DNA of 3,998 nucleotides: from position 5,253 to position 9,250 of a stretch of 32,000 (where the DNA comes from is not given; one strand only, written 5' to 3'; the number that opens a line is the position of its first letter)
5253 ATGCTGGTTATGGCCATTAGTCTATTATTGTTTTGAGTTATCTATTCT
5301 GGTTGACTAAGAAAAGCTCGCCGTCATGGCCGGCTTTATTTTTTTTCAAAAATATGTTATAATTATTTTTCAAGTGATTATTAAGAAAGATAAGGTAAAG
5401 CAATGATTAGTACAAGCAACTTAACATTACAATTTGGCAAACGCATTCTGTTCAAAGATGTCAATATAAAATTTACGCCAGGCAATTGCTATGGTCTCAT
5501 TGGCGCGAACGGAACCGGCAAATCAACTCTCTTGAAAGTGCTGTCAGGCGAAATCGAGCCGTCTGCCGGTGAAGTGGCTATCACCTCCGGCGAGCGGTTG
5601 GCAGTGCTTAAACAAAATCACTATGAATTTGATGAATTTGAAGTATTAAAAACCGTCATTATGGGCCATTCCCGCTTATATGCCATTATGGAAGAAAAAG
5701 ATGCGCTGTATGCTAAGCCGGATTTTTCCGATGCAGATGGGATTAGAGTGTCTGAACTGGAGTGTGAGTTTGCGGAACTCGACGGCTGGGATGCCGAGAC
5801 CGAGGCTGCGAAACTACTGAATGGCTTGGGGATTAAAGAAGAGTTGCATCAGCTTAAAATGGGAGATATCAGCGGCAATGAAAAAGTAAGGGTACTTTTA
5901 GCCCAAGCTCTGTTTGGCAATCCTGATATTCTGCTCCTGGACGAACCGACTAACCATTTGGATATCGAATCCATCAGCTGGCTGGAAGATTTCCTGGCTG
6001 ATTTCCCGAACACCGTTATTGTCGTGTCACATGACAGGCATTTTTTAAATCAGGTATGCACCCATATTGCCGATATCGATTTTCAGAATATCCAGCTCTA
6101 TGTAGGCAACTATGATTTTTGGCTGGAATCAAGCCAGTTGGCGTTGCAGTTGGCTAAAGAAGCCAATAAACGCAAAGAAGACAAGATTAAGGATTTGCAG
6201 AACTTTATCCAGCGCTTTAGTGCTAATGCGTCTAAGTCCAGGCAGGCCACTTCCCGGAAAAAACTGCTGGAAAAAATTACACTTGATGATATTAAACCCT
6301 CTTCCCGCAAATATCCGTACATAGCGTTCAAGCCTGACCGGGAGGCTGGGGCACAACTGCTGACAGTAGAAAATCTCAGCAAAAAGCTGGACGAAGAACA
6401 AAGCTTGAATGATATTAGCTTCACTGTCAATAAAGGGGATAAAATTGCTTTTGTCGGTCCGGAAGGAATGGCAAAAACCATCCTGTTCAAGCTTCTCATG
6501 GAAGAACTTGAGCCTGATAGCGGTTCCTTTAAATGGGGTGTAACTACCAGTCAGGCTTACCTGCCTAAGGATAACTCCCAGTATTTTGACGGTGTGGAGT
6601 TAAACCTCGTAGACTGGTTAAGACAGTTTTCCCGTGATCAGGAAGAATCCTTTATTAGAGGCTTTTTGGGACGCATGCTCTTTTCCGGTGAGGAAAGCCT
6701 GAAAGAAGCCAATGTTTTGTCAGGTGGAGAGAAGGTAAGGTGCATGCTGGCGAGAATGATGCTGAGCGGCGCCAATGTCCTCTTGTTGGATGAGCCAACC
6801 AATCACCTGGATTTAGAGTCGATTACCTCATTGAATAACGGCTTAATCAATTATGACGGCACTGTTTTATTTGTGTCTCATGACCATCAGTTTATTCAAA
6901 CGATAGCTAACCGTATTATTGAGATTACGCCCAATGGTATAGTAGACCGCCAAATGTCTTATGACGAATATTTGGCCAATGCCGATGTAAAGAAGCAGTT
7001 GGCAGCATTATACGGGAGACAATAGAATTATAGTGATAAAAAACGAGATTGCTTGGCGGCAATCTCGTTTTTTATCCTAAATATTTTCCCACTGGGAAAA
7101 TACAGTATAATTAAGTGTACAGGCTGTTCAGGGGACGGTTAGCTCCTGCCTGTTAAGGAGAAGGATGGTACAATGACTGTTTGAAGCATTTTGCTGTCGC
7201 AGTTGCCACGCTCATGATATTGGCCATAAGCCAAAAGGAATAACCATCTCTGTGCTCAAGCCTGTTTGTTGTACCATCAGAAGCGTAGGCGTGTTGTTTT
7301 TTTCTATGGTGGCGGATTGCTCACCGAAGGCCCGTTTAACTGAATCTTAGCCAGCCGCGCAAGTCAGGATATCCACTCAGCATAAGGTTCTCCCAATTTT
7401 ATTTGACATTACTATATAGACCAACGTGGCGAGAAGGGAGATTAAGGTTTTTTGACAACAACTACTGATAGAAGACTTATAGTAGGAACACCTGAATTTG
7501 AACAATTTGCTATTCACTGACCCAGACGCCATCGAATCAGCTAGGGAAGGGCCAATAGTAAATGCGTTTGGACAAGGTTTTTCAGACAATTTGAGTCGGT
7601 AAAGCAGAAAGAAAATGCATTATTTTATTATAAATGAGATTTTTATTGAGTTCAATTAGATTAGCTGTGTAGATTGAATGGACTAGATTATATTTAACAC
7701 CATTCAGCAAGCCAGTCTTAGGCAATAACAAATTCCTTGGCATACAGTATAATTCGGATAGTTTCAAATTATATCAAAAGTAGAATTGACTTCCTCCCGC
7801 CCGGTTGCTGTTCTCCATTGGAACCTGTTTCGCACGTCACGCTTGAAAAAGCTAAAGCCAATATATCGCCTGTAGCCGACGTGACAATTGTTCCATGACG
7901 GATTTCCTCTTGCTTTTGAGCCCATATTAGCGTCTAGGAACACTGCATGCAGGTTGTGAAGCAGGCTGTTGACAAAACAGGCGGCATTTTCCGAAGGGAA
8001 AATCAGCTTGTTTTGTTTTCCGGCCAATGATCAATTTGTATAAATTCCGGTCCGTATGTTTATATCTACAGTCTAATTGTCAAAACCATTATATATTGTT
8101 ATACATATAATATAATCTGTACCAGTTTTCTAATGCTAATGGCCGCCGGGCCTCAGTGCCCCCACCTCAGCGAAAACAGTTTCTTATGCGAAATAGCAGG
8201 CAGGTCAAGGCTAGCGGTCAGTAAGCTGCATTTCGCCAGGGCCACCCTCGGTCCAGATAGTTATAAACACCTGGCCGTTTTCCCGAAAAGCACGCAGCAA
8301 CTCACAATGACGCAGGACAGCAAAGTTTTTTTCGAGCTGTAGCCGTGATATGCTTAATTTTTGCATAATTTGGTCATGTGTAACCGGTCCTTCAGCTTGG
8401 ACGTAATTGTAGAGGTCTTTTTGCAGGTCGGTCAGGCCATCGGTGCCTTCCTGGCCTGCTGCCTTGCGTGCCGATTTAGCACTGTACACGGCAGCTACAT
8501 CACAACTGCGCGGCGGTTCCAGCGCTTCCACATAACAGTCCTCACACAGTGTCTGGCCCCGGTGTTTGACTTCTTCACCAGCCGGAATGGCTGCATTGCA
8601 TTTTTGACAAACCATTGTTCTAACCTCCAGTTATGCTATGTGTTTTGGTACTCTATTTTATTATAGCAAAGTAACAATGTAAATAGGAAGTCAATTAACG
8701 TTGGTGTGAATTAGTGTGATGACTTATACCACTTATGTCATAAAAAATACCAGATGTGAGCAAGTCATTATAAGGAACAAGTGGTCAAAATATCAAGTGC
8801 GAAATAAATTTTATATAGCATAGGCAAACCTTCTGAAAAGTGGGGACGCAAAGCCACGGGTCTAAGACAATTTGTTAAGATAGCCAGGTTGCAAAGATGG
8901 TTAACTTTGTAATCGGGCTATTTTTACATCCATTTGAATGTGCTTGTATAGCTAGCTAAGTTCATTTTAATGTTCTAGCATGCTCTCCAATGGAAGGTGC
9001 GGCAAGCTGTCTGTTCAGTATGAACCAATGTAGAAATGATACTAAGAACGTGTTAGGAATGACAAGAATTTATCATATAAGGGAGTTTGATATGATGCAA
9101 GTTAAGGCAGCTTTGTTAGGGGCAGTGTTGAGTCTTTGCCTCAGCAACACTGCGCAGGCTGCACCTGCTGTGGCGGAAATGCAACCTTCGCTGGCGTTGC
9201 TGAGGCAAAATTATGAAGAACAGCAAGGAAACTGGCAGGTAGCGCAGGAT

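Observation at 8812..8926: c-di-GMP-I riboswitch with a mutually exclusive terminator controlling a pgaABCD-like operon (predicted ON switch)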

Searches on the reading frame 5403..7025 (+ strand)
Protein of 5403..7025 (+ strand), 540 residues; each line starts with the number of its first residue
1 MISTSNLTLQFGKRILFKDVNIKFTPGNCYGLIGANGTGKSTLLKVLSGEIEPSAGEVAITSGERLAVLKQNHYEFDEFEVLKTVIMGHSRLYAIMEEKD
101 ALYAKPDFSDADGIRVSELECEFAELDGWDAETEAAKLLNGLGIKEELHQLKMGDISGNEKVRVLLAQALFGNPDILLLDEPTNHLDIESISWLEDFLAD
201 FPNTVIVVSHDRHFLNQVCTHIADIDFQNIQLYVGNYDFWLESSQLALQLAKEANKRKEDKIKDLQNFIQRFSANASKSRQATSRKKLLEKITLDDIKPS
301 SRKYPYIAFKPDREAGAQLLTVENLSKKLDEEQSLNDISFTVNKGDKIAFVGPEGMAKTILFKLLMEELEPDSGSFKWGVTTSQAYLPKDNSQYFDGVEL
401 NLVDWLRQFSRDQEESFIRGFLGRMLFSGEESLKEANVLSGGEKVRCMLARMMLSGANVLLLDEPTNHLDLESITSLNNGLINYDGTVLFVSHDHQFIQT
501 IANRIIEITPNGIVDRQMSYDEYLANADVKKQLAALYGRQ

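Call 4: search_protein_families(library=pfam, proteins=[window:5403-7025:+])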
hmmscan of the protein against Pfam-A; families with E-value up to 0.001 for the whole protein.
window:5403-7025:+ (540 aa): 6 families
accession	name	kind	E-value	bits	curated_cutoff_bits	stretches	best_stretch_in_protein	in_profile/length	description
PF00005.33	ABC_tran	-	1.8e-45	155.3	25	2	17-184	1-137/137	ABC transporter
PF12848.13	ABC_tran_Xtn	-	2.7e-20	72.7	25.9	1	224-309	2-85/85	ABC transporter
PF13304.12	AAA_21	-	2.5e-11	44.6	27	0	30-48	2-26/304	AAA domain, putative AbiEii toxin, Type IV TA system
PF02463.25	SMC_N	-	5.5e-07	29.7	40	0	300-510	135-213/220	RecF/RecN/SMC N terminal domain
PF00004.35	AAA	-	7.5e-05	23.6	21.2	0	32-54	3-25/131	ATPase family associated with various cellular activities (AAA)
PF00910.28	RNA_helicase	-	0.00096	20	21.5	0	348-416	1-66/105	RNA helicase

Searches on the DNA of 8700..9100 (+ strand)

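Call 8: search_dna_similar(query=window:8700-9100:+, collection=plasmids, mode=distant)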
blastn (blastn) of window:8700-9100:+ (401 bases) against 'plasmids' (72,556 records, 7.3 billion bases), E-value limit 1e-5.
No match.
